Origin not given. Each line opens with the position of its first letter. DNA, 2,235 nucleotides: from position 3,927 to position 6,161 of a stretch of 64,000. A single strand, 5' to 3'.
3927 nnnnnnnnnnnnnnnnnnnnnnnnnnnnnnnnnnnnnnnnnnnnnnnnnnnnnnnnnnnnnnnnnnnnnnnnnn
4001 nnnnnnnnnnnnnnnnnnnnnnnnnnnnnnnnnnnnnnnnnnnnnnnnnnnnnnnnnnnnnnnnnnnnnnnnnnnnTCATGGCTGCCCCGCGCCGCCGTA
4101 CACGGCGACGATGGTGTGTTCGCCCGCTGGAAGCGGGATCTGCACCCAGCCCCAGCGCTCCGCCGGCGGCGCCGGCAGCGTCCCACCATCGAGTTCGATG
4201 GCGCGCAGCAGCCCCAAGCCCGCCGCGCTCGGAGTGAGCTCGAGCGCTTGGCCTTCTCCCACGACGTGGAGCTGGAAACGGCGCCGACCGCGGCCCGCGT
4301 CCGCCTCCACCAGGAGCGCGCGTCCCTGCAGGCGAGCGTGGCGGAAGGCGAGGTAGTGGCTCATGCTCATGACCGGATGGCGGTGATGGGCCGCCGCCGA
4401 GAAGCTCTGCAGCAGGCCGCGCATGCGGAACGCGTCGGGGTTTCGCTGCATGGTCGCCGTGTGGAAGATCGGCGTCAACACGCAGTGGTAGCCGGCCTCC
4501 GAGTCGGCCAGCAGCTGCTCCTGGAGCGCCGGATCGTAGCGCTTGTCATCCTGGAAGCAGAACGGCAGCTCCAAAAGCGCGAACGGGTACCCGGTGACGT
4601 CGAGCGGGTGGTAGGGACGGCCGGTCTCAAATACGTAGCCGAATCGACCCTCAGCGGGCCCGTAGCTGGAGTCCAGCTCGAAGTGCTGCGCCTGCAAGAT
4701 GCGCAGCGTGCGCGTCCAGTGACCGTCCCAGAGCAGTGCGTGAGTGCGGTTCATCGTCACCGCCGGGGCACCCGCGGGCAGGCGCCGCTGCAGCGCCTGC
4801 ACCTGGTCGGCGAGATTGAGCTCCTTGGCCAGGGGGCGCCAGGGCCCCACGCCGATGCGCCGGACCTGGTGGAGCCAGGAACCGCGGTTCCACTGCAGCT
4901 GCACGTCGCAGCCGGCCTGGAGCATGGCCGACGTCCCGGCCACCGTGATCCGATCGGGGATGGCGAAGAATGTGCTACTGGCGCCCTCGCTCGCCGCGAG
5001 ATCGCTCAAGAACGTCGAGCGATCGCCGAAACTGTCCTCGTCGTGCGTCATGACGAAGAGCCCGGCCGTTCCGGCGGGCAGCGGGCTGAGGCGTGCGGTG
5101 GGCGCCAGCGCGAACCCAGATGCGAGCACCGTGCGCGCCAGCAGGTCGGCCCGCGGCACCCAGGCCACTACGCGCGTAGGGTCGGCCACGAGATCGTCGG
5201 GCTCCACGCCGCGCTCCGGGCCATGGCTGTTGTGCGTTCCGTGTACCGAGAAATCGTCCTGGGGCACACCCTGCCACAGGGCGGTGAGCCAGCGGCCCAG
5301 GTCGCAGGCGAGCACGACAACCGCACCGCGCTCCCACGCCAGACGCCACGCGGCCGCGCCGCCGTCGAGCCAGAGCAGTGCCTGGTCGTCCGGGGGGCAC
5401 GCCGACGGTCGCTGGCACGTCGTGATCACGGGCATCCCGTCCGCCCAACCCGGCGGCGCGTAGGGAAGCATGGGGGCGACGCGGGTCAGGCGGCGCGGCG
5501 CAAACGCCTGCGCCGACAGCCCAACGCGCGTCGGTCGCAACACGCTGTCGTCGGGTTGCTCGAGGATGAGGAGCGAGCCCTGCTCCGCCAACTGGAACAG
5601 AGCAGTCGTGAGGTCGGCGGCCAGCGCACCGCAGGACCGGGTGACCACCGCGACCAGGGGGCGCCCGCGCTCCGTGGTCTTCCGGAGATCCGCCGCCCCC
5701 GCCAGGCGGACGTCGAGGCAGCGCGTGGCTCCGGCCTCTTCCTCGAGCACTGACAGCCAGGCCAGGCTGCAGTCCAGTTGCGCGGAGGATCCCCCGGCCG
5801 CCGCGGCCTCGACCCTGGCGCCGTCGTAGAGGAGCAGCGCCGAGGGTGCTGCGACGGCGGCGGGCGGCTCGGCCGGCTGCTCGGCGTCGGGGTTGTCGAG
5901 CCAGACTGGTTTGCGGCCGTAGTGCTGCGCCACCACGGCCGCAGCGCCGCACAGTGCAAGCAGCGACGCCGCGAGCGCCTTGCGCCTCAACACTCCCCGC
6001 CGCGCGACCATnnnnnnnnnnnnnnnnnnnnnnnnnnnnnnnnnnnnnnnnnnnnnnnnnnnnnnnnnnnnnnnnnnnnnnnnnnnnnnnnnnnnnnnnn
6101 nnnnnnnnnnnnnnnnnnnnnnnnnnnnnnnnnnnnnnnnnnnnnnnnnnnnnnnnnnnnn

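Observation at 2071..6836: Four-gene operon: ArnE/ArnF-like small flippase subunits followed by two tandem paralogous ~650-aa exported proteins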

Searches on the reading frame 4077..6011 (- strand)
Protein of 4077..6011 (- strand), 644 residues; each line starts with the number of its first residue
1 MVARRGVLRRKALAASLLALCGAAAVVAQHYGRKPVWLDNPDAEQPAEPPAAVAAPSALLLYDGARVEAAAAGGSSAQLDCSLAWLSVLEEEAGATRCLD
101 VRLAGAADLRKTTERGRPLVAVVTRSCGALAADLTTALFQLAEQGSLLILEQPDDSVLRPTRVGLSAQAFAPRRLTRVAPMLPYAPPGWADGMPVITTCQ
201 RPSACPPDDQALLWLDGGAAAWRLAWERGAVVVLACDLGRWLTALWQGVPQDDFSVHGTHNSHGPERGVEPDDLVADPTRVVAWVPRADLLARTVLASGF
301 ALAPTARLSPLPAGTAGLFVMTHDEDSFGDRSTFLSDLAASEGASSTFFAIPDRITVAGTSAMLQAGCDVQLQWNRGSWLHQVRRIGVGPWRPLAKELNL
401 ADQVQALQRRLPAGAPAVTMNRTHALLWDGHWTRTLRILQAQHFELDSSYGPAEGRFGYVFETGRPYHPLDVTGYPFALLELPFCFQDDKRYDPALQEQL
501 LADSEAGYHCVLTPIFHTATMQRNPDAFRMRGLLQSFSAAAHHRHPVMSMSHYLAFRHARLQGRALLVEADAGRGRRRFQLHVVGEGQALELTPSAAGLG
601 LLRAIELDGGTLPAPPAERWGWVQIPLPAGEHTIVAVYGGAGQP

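Call 3: search_protein_families(library=pfam, proteins=[window:4077-6011:-], max_evalue=0.1)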
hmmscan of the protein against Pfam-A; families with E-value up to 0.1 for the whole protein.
window:4077-6011:- (644 aa): 0 families

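Call 4: search_protein_families(library=ncbifam, proteins=[window:4077-6011:-], max_evalue=0.1)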
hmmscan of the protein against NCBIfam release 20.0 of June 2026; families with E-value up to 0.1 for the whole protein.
window:4077-6011:- (644 aa): 0 families

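Call 8: find_homologous_proteins(query=window:4077-6011:-)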
Query window:4077-6011:- (644 aa): 4 proteins with E <= 0.001 among 8000 candidates.
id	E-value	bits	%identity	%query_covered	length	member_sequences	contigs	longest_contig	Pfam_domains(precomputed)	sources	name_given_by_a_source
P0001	0.0e+0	1463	100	100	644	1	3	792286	-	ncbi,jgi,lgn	jgi:hypothetical protein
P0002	1.1e-151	524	46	95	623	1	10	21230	-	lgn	-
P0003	4.9e-140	486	49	81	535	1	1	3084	-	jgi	-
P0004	7.2e-69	251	29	97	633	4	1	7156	-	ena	-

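Call 11: find_encoding_contigs(protein=P0002, flank=10000, max_places=4)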
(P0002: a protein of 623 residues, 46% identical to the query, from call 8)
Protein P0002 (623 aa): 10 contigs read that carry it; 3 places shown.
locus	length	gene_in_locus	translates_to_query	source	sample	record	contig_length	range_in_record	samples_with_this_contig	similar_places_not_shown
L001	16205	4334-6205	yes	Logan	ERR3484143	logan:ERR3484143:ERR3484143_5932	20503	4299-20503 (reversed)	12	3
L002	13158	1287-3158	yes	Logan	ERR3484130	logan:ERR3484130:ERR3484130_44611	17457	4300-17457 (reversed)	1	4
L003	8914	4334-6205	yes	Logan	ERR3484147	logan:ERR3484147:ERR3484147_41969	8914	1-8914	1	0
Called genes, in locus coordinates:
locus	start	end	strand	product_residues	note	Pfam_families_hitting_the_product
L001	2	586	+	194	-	?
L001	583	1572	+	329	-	PF01408:GFO_IDH_MocA, PF03447:NAD_binding_3 (faint), PF22725:GFO_IDH_MocA_C3, PF02894:GFO_IDH_MocA_C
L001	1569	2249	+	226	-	PF00132:Hexapep (weak), PF25084:LbH_EIF2B, PF25087:GMPPB_C (faint), PF00132:Hexapep (weak), PF14602:Hexapep_2 (weak)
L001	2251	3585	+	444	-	PF01266:DAO, PF01593:Amino_oxidase, PF13450:NAD_binding_8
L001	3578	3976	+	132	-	PF00892:EamA (weak)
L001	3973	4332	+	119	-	PF00892:EamA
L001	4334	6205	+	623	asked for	-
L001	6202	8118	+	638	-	-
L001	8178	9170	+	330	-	PF00316:FBPase, PF18913:FBPase_C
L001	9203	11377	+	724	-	PF01663:Phosphodiest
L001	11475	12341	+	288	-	-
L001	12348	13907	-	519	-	PF00041:fn3 (weak)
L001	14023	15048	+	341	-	PF01547:SBP_bac_1, PF13416:SBP_bac_8, PF13343:SBP_bac_6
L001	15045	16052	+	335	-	PF00005:ABC_tran, PF13304:AAA_21 (faint)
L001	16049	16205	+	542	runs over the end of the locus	PF00528:BPD_transp_1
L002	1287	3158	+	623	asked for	-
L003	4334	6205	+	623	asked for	-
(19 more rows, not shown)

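Call 12: find_encoding_contigs(protein=P0004, flank=10000, max_places=4)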
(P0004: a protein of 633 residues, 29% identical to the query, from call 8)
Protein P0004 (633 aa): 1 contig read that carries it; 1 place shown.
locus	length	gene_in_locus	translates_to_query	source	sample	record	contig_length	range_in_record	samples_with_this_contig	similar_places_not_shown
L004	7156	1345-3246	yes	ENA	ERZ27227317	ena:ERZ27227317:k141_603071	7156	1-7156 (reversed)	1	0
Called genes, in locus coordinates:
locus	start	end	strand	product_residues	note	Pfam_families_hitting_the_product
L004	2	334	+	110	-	?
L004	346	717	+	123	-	PF00892:EamA, PF10639:TMEM234 (weak)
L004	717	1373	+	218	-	PF02525:Flavodoxin_2 (weak)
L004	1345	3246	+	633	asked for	-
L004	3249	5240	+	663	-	PF02366:PMT, PF13231:PMT_2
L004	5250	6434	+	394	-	PF13477:Glyco_trans_4_2 (faint), PF13439:Glyco_transf_4, PF13579:Glyco_trans_4_4 (weak), PF20706:GT4-conflict, PF00534:Glycos_transf_1, PF13692:Glyco_trans_1_4, PF13524:Glyco_trans_1_2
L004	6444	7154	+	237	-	?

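Call 19: find_encoding_contigs(protein=P0001, flank=1000, max_places=3)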
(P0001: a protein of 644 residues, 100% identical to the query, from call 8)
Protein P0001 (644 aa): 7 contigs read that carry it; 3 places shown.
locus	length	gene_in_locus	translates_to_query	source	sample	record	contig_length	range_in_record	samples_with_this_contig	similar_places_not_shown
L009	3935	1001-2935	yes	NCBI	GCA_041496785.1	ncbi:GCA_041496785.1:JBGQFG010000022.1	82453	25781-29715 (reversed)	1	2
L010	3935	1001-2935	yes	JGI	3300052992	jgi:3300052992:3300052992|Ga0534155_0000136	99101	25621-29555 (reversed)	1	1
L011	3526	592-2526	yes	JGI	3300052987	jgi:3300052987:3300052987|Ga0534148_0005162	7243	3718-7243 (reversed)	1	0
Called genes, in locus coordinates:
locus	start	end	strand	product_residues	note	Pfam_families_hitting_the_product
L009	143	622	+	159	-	PF00892:EamA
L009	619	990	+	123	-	PF00892:EamA (weak)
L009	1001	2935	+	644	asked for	-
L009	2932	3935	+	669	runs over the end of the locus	-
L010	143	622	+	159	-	PF00892:EamA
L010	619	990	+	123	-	PF00892:EamA (weak)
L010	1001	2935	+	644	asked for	-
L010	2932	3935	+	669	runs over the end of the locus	-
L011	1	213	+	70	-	?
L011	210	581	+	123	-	PF00892:EamA (weak)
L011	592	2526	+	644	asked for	-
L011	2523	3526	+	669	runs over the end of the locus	-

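Call 23: find_related_loci(query=A2, collection=genome_contigs, flank=10000)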
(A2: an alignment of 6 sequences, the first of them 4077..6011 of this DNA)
Query A2 (644 aa) in genome_contigs; peptide patterns used: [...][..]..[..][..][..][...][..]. (x = any residue, [..] = any of these).
6 stretches matched a pattern; 1 encode a relative of the query (tblastn E <= 1e-3); 1 distinct loci.
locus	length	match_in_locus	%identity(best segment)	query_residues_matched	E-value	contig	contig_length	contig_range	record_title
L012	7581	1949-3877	33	11-640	4e-85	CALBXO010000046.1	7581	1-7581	MAG TPA_asm: uncultured proteobacterium isolate ERR2206771_bin.55_CONCOCT_v1.1_MAG genome assembly, contig: ERZ888641.87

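Call 25: predict_structure(alignment_id=A1)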
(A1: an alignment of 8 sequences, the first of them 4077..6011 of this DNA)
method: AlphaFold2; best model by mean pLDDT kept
length: 644 residues; sequences in the alignment: 8
mean_pLDDT: 80.0   pTM: 0.84
mean pLDDT of the five models: 80.0, 78.3, 78.1, 73.6, 70.4
residues with pLDDT >= 90: 171; 70-90: 355; 50-70: 83; < 50: 35
segments of 3 or more residues with pLDDT < 50: 250-274, 452-455, 642-644
pLDDT, mean of each block of 10 residues (from residue 1): 67 86 77 73 88 85 91 77 92 90 83 66 86 89 87 88 83 83 74 80 77 88 87 91 75 38 37 50 77 83 77 91 78 85 92 89 93 71 75 81 93 94 62 83 86 55 85 90 68 75 82 76 58 84 94 93 78 78 90 80 90 83 90 88 41
secondary structure, 60 per line:
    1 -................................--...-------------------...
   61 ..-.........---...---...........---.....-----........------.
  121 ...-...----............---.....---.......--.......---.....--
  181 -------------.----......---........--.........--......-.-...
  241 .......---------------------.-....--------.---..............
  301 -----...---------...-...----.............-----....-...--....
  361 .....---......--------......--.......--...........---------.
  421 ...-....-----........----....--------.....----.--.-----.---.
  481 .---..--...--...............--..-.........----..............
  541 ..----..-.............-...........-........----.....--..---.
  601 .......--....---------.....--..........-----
elements in order: H2-33 E36-38 E58-62 H64-72 H82-92 E96-100 H106-113 E120-123 H132-143 E147-151 H155-161 E164-170 E174-178 E199-204 E211-215 E218-226 E229-234 H238-247 H271-274 H287-300 E306-308 E318-320 E322-324 H329-341 E347-350 H357-365 E369-374 E383-388 E391-397 H400-410 E420-423 H434-441 E446-449 H494-508 E514-517 H518-522 H527-542 H550-562 E564-571 E576-583 E588-592 E600-607 E610-613 E623-627 E630-639

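Call 27: search_protein_representatives(alignment_id=A1)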
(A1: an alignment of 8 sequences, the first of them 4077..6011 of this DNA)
Query: 8 sequences, 636 profile positions. Proteins with E-value up to 0.001 (for the whole library): 1411; up to 1e-10: 615; up to 1e-30: 237. The best 150 are listed.
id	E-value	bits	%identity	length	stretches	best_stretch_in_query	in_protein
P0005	6.1e-266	900.2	-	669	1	3-635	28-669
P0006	1.1e-254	863.0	-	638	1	7-635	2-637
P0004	8.4e-251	850.2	-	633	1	1-635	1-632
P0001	3.6e-240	815.1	-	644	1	4-635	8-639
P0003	1.2e-219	747.3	-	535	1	90-635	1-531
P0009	6.6e-174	596.2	-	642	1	3-635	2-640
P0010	2.4e-142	491.9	-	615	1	11-635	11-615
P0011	5.5e-142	490.8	-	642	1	11-635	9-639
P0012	3.5e-132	458.4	-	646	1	1-634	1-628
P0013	2.3e-128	445.8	-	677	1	17-569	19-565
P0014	5.3e-128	444.6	-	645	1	14-635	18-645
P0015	1.1e-126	440.3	-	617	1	13-635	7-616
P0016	3.6e-124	431.9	-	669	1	11-635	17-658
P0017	4.2e-122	425.1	-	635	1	5-635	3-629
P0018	7.2e-121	421.0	-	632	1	7-630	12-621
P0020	7.3e-120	417.7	-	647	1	12-624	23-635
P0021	2.5e-118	412.6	-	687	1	9-635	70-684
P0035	1.2e-111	390.5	-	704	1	42-635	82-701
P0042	8.7e-109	381.1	-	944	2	16-520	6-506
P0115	5.6e-83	295.8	-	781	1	54-600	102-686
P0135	6.7e-78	279.0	-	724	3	279-567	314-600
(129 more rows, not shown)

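Call 28: search_protein_families(library=pfam, proteins=[P0009, P0010, P0012, P0013, P0016, P0021, P0035, P0042, P0115, P0135], max_evalue=0.01)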
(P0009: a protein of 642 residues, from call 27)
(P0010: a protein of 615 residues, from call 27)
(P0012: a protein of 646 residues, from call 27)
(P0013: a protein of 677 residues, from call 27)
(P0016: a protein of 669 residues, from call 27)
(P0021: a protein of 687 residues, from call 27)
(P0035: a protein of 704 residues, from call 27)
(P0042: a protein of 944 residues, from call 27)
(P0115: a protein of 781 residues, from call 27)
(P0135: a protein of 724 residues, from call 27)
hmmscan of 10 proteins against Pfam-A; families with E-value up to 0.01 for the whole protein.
P0009 (642 aa): 0 families

P0010 (615 aa): 0 families

P0012 (646 aa): 0 families

P0013 (677 aa): 0 families

P0016 (669 aa): 1 family
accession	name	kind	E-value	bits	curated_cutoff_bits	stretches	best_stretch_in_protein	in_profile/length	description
PF14258.12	DUF4350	-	0.0033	18.1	30.4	0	110-167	39-93/181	Domain of unknown function (DUF4350)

P0021 (687 aa): 0 families

P0035 (704 aa): 0 families

P0042 (944 aa): 1 family
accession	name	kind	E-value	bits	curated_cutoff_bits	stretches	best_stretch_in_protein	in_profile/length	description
PF14258.12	DUF4350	-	0.0062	17.3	30.4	0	67-155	11-96/181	Domain of unknown function (DUF4350)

P0115 (781 aa): 0 families

P0135 (724 aa): 0 families

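Call 30: find_encoding_contigs(protein=P0009, flank=8000, max_places=3)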
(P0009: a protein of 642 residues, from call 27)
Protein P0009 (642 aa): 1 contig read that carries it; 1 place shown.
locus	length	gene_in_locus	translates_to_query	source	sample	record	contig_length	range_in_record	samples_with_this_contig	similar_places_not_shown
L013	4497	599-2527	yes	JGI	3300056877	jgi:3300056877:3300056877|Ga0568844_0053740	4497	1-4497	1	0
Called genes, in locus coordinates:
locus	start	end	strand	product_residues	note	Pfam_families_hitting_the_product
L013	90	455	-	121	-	-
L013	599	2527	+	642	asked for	-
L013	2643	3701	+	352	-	PF00316:FBPase, PF18913:FBPase_C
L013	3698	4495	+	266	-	?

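Call 32: list_cluster_members(proteins=[P0010, P0011, P0012, P0013, P0014, P0016, P0017, P0020, P0021, P0042])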
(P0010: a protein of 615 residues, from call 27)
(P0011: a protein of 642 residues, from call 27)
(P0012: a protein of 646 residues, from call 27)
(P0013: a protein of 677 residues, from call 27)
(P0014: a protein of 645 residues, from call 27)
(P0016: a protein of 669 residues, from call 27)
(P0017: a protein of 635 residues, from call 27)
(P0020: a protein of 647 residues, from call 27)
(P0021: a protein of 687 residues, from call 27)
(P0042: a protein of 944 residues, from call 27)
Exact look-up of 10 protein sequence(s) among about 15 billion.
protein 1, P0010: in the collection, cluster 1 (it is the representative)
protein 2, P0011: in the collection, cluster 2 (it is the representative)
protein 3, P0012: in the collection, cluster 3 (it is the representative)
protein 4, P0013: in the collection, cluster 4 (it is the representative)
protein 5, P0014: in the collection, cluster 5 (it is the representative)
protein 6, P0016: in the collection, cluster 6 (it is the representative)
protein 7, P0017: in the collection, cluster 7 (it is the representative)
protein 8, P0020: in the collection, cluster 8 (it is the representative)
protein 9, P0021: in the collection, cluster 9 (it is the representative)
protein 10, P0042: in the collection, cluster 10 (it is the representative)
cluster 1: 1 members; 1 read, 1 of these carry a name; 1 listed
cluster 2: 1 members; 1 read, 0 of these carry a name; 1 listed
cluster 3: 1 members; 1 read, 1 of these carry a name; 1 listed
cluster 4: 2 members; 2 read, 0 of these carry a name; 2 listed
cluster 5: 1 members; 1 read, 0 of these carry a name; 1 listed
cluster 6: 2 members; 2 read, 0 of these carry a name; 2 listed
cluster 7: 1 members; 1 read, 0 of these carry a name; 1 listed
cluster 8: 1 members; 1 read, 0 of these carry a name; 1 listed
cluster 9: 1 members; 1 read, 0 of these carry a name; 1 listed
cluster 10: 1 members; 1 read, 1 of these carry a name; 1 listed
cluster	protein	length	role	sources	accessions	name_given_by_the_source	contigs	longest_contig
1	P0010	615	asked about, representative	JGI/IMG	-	hypothetical protein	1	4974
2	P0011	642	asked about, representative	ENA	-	-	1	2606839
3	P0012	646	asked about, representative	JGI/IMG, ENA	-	hypothetical protein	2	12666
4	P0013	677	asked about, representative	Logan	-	-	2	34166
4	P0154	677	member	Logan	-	-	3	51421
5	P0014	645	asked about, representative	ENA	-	-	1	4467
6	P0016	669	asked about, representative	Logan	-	-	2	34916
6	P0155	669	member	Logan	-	-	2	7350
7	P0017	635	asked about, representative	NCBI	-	-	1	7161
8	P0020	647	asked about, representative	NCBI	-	-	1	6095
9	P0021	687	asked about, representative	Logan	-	-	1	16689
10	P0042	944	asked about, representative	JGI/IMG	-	hypothetical protein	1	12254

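Call 33: find_encoding_contigs(protein=P0011, flank=10000, max_places=2)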
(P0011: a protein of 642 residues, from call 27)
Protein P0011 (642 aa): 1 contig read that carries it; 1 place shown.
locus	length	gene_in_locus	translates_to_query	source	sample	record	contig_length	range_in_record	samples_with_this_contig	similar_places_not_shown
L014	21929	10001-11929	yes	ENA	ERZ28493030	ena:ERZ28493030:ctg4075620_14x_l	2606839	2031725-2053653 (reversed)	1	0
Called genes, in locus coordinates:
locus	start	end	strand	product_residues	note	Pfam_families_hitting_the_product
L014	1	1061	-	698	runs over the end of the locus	PF00989:PAS (weak), PF13188:PAS_8 (weak), PF00512:HisKA, PF02518:HATPase_c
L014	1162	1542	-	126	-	PF07238:PilZ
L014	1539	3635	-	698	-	PF00773:RNB, PF00575:S1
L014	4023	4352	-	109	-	PF00216:Bac_DNA_binding, PF18291:HU-HIG (weak)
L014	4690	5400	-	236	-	PF00809:Pterin_bind (weak)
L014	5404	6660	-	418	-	PF13562:NTP_transf_4, PF00132:Hexapep (faint), PF25087:GMPPB_C (faint)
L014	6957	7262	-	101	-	-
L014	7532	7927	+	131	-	PF00892:EamA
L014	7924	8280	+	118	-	PF00892:EamA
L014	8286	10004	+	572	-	-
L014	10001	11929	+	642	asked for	-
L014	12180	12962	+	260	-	PF01663:Phosphodiest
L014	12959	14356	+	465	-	PF01663:Phosphodiest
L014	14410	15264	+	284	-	-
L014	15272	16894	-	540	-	-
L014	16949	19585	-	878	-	PF02861:Clp_N, PF05621:TniB (weak), PF13191:AAA_16 (weak), PF00004:AAA, PF17871:AAA_lid_9, PF07724:AAA_2, PF07728:AAA_5, PF10431:ClpB_D2-small, +11 more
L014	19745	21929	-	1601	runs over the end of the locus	PF01364:Peptidase_C25, PF01839:FG-GAP (faint), PF13517:FG-GAP_3 (weak), PF13860:FlgD_ig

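Call 34: find_encoding_contigs(protein=P0013, flank=10000, max_places=2)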
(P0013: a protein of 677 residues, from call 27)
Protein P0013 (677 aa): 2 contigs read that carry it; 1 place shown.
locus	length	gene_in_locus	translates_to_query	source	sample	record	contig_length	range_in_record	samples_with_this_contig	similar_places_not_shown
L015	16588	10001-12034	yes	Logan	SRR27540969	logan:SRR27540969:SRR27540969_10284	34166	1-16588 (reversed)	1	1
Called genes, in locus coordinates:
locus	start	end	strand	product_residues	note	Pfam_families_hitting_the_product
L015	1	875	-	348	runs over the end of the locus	PF01073:3Beta_HSD, PF01370:Epimerase, PF02719:Polysacc_synt_2 (weak), PF07993:NAD_binding_4 (faint), PF16363:GDP_Man_Dehyd, PF13460:NAD_binding_10 (weak)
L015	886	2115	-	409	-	PF00535:Glycos_transf_2, PF10111:Glyco_tranf_2_2, PF13641:Glyco_tranf_2_3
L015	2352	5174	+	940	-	-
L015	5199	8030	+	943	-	-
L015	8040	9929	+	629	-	PF00089:Trypsin, PF13365:Trypsin_2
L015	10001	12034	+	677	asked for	-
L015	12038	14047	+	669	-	-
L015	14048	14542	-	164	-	-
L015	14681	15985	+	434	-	PF03349:Toluene_X (faint)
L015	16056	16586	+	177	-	?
